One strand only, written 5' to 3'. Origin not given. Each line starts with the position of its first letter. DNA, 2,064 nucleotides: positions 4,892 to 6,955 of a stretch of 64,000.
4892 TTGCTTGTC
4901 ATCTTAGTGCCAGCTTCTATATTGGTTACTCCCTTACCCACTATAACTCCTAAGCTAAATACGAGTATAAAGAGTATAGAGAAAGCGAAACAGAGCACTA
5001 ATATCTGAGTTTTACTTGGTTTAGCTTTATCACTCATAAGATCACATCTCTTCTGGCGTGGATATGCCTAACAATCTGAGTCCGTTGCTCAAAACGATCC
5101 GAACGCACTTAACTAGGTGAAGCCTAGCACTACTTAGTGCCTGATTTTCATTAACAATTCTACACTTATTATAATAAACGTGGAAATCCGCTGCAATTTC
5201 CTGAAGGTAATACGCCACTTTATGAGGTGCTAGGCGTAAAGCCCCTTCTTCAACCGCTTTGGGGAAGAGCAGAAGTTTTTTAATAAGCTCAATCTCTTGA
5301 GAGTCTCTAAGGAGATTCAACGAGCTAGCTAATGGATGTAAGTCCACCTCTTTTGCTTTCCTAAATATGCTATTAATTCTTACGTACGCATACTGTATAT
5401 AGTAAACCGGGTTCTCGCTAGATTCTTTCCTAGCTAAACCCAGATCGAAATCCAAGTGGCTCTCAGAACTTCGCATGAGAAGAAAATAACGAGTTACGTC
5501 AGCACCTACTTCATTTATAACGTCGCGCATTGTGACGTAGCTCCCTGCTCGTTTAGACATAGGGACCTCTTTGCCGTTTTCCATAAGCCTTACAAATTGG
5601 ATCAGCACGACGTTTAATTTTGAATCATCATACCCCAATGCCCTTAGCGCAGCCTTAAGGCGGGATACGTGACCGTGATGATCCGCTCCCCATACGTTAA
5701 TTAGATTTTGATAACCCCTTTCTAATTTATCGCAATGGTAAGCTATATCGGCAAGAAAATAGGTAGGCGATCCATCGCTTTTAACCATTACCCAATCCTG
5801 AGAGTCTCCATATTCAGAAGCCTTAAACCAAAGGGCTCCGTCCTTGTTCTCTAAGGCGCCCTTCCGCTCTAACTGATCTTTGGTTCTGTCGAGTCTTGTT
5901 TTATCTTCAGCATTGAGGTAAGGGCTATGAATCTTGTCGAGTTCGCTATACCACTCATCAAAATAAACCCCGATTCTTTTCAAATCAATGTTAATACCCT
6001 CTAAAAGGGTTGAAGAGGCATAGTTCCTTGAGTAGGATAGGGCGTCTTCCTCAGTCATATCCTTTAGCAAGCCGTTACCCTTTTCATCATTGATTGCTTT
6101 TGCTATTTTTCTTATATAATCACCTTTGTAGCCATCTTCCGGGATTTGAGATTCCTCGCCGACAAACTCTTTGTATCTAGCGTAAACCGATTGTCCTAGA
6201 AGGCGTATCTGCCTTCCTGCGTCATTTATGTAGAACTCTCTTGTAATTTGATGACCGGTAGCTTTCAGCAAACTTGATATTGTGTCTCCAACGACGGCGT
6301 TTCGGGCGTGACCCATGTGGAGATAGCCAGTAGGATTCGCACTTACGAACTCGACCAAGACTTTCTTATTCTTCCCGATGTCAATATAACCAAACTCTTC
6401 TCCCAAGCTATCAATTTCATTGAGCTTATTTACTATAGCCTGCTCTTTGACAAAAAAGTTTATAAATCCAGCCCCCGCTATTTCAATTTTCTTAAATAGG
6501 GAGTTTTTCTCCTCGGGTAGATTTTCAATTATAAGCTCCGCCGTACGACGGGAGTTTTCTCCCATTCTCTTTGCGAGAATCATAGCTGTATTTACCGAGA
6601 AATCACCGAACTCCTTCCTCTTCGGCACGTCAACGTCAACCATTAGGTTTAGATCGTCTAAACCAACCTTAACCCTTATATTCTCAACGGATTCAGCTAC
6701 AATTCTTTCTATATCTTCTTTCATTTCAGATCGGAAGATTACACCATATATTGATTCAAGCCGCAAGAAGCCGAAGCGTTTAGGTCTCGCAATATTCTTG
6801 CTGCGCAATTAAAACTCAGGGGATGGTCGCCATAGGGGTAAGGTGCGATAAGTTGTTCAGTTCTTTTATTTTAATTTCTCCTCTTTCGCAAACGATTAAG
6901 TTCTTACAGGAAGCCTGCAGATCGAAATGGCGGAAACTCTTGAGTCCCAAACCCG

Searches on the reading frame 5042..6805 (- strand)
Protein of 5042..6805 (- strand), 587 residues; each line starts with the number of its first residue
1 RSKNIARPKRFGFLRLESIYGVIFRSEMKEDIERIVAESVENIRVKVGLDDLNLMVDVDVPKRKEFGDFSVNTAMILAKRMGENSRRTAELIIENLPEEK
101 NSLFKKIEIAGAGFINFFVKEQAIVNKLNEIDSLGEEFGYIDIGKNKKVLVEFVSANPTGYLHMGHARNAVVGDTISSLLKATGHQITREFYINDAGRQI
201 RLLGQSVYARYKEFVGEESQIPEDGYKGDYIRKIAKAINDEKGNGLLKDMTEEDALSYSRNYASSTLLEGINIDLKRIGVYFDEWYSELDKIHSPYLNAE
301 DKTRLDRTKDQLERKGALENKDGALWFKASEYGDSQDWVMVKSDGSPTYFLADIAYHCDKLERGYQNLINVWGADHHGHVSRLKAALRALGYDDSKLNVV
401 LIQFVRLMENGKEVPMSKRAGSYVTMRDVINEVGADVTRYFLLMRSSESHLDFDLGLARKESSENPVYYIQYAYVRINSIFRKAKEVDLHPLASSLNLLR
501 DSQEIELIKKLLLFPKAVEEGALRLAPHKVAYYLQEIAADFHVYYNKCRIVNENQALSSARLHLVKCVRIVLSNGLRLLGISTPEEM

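Call 82: search_protein_families(library=pfam, proteins=[window:5042-6805:-], max_evalue=0.00001)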
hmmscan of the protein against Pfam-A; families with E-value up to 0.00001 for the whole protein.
window:5042-6805:- (587 aa): 5 families
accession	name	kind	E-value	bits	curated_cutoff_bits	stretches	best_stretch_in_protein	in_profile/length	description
PF05746.21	DALR_1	-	1.8e-35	122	22.3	1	470-587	1-117/117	DALR anticodon binding domain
PF00750.26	tRNA-synt_1d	-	1e-24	87.6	23.3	1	141-433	14-298/349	tRNA synthetases class I (R), catalytic domain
PF03485.21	Arg_tRNA_synt_N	-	2.5e-19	70.1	21.5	1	32-119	3-85/85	Arginyl tRNA synthetase N terminal domain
PF01406.26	tRNA-synt_1e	-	5.8e-08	32.9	27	1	158-454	19-292/301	tRNA synthetases class I (C) catalytic domain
PF00133.28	tRNA-synt_1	-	2.1e-07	30.5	22.7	0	406-448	368-408/414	tRNA synthetases class I (I, L, M and V)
